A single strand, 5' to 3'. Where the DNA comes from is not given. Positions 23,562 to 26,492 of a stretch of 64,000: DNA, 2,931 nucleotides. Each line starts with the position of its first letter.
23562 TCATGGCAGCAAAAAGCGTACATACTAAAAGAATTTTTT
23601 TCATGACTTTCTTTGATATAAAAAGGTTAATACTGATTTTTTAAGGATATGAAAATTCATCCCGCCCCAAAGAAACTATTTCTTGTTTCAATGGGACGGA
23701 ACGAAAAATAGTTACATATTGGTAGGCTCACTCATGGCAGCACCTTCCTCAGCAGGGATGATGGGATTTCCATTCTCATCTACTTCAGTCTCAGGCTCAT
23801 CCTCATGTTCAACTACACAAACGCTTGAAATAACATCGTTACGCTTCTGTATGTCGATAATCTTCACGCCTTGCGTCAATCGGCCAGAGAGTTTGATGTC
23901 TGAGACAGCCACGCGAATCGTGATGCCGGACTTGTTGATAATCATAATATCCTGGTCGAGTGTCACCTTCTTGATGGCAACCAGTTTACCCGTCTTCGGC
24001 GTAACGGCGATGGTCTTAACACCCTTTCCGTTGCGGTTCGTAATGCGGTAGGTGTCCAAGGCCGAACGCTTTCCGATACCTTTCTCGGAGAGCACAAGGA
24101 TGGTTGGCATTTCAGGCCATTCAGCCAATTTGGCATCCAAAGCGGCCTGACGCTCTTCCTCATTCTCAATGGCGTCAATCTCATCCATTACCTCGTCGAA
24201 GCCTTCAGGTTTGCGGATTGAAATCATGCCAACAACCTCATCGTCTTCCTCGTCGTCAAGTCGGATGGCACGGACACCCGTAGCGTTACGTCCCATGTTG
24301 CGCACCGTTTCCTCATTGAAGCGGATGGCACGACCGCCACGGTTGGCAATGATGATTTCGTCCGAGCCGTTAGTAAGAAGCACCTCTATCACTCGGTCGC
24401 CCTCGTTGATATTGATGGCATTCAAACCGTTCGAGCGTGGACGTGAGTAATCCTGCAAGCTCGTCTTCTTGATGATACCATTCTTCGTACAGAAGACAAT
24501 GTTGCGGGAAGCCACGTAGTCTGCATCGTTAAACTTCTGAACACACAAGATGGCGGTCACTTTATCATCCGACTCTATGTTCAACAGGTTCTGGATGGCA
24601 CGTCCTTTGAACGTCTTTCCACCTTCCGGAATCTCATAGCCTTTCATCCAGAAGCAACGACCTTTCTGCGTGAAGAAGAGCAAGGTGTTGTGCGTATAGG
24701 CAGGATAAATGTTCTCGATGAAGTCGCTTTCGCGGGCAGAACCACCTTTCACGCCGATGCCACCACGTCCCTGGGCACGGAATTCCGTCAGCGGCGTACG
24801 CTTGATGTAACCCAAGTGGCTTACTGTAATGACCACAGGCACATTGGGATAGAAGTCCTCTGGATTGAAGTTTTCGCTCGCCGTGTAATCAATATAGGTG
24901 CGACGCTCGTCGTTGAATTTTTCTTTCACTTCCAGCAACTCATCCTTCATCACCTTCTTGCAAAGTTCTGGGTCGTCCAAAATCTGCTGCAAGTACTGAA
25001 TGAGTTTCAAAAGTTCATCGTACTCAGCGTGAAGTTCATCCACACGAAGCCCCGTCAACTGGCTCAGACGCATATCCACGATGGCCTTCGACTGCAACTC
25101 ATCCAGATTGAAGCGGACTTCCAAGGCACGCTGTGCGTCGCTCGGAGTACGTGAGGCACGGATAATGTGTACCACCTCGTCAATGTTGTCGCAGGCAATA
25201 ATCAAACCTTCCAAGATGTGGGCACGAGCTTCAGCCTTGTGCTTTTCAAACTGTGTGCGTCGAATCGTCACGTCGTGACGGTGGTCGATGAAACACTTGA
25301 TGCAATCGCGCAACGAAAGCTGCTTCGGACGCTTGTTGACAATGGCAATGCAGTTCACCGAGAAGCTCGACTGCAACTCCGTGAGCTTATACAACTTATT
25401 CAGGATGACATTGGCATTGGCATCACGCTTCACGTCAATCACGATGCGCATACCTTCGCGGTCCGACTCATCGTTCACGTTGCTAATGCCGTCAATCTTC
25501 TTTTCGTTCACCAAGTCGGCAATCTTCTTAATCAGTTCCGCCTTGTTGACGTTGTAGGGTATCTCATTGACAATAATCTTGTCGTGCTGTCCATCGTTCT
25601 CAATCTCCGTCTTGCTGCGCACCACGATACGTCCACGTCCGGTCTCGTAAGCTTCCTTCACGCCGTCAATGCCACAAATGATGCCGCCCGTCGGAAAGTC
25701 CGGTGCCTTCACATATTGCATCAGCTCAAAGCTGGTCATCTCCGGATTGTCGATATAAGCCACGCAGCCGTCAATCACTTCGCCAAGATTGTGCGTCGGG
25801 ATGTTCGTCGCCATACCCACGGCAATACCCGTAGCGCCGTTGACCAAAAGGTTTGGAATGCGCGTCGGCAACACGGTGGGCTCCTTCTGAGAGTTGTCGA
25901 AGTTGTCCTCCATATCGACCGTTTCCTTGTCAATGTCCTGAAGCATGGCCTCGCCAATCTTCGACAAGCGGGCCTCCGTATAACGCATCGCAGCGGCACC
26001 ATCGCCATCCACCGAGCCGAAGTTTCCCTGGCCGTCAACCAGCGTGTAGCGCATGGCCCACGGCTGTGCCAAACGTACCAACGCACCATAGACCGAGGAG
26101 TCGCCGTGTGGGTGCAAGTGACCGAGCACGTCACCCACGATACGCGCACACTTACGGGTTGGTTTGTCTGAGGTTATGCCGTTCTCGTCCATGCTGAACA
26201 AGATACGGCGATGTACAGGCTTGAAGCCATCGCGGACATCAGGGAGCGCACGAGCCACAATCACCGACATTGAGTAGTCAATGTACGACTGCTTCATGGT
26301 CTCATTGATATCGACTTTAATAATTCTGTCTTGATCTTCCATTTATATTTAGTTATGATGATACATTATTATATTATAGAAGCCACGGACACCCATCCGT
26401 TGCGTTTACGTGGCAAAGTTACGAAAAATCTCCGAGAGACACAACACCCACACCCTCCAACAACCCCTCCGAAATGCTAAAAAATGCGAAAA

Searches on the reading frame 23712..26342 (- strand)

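Call 63: search_protein_families(library=pfam, proteins=[window:23712-26342:-], max_evalue=0.00001)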
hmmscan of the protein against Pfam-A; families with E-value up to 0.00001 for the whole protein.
window:23712-26342:- (876 aa): 2 families
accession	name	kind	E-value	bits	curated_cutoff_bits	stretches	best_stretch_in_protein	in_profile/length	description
PF00521.26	DNA_topoisoIV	-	8.4e-167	555.8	31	1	31-469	1-431/432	DNA gyrase/topoisomerase IV, subunit A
PF03989.18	DNA_gyraseA_C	-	9.3e-64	211.1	27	6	661-709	1-47/48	DNA gyrase C-terminal domain, beta-propeller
